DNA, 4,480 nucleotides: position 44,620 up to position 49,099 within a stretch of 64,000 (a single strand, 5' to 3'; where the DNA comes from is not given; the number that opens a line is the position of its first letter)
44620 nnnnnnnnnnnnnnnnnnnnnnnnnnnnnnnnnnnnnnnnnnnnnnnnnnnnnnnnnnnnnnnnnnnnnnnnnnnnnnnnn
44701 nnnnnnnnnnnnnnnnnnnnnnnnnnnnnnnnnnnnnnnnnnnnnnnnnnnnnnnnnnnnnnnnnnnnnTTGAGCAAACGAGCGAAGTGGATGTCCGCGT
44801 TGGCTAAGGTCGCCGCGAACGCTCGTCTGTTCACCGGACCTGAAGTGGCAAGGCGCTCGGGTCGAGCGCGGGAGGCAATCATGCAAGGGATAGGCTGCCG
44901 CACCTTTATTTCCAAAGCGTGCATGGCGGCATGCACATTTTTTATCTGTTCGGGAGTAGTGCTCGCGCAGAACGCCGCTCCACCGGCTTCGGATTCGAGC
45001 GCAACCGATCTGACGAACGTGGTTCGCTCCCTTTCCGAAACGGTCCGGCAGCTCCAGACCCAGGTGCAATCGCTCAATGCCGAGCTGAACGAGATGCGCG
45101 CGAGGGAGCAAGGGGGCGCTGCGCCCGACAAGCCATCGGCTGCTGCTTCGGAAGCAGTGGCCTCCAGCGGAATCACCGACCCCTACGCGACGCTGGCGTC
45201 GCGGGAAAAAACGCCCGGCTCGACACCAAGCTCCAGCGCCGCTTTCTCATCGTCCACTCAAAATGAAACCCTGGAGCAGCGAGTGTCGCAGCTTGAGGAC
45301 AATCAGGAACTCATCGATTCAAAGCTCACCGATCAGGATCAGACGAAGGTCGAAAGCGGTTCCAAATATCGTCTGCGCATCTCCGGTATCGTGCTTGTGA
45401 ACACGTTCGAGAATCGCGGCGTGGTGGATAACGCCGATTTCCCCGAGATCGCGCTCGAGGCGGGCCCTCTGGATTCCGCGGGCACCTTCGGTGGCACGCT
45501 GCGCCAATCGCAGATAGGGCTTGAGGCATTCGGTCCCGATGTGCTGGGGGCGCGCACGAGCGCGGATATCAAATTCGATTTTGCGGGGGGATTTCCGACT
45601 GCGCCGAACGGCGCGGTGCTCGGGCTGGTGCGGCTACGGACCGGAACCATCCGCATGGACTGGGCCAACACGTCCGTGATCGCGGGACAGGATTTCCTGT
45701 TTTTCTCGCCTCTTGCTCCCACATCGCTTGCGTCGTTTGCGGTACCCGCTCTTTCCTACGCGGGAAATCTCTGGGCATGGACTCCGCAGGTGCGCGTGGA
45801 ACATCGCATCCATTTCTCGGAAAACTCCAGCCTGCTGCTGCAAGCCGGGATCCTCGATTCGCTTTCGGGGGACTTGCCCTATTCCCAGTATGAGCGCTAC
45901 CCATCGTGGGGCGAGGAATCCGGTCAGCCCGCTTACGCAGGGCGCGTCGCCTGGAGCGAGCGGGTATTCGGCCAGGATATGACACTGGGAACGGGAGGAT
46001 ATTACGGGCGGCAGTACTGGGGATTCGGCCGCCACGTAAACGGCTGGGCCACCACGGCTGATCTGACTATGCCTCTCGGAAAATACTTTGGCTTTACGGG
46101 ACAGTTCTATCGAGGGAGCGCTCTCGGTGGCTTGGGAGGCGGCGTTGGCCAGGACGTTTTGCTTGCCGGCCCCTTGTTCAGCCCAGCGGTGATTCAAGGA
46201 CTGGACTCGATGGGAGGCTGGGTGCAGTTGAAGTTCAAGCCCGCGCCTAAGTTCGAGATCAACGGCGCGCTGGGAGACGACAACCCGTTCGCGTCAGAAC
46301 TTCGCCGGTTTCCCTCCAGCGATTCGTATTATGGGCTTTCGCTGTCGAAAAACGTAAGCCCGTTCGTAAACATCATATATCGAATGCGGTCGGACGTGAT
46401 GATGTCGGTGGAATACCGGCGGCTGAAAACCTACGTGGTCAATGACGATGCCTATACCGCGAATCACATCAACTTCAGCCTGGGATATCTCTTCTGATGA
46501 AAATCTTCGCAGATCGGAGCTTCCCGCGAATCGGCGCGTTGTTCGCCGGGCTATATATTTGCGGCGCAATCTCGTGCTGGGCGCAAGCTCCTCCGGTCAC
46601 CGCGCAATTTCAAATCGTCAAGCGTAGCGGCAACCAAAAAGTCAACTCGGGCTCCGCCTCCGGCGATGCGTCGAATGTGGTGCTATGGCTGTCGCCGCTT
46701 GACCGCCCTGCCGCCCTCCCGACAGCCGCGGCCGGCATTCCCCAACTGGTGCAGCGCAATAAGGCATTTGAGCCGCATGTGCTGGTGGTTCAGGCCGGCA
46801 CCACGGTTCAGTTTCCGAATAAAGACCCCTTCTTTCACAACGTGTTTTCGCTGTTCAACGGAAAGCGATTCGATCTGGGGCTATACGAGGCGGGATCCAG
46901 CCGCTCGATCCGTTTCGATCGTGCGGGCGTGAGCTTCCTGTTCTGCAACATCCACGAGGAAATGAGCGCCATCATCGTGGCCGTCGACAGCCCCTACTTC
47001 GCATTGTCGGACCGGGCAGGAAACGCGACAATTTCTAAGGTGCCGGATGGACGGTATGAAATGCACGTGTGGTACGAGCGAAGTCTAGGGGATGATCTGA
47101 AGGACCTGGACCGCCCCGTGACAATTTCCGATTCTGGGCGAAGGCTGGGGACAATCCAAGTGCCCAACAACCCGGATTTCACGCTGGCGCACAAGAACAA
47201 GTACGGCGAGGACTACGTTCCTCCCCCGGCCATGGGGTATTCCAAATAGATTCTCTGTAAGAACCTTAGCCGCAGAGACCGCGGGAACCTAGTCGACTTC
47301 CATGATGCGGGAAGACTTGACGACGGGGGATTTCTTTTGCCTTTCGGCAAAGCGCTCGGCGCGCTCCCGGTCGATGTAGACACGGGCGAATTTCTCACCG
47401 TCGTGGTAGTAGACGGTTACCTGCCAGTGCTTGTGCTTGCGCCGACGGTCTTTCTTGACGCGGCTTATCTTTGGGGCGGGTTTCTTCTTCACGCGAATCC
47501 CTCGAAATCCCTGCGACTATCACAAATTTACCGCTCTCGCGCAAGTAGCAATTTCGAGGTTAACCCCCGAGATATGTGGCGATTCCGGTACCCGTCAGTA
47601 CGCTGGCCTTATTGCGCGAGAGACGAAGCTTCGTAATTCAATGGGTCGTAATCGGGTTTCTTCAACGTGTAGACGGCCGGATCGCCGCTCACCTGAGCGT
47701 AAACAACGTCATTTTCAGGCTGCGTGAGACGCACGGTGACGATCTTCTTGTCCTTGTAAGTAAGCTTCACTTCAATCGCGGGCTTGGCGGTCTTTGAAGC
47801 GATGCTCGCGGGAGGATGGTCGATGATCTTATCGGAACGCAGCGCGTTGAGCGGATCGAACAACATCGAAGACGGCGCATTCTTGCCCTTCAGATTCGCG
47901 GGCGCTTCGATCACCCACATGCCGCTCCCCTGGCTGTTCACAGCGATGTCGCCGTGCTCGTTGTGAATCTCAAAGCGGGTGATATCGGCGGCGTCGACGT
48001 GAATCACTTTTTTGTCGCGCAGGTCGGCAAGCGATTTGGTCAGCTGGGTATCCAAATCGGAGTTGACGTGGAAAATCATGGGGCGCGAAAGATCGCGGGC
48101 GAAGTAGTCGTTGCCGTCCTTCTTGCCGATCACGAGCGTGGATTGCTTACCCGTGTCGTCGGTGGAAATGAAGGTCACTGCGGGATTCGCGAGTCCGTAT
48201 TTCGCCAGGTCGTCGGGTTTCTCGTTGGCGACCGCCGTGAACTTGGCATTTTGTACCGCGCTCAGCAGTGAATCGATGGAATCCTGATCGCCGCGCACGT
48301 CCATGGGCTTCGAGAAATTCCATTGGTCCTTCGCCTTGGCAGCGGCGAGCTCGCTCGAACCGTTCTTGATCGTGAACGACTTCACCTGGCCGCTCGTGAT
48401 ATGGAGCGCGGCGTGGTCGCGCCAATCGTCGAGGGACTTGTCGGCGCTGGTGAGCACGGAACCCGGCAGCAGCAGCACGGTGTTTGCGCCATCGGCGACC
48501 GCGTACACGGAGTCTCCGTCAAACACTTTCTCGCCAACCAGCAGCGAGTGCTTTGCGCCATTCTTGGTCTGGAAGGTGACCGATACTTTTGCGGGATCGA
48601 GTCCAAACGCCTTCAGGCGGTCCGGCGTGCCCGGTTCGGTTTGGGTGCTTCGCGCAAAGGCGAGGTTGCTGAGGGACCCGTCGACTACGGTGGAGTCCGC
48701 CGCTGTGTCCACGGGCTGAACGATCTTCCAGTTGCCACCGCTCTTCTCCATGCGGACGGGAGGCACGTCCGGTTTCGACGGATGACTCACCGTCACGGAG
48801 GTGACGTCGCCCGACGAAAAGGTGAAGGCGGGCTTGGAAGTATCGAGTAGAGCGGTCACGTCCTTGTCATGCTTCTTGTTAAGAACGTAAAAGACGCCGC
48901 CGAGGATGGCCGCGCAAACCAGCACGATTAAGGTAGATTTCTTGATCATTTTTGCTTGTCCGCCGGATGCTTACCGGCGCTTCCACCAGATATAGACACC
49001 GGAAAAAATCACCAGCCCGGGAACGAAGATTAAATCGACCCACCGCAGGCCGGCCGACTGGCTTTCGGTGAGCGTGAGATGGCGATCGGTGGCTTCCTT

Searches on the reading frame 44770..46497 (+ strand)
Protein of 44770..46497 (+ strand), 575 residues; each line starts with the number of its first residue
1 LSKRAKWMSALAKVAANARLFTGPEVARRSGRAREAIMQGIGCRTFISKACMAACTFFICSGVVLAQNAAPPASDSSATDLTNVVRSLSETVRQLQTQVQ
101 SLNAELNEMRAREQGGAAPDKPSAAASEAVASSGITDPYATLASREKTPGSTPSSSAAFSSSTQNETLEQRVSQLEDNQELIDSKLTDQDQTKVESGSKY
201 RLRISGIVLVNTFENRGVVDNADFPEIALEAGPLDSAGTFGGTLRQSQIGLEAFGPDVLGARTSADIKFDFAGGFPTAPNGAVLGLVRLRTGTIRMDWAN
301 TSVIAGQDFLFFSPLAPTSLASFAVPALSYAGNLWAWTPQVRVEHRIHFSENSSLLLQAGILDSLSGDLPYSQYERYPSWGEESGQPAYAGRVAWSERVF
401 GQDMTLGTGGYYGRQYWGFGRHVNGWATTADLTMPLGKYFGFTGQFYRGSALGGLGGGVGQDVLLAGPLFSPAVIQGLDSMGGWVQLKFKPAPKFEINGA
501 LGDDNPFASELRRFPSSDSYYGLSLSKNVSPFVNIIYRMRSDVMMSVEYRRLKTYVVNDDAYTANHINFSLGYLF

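Call 38: search_protein_families(library=pfam, proteins=[window:44770-46497:+], max_evalue=0.001)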
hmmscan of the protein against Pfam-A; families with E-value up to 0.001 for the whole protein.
window:44770-46497:+ (575 aa): 1 family
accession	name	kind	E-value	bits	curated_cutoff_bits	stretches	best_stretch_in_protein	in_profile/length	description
PF12097.14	DUF3573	-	0.00013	21.4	26.6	1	46-274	1-193/383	Protein of unknown function (DUF3573)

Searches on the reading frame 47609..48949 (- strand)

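Call 38: search_protein_families(library=pfam, proteins=[window:47609-48949:-], max_evalue=0.001)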
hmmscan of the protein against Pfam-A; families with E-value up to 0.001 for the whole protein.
window:47609-48949:- (446 aa): 1 family
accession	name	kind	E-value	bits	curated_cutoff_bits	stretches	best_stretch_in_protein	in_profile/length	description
PF14238.11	DUF4340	-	2.7e-54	184.6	25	3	210-379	1-171/183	Domain of unknown function (DUF4340)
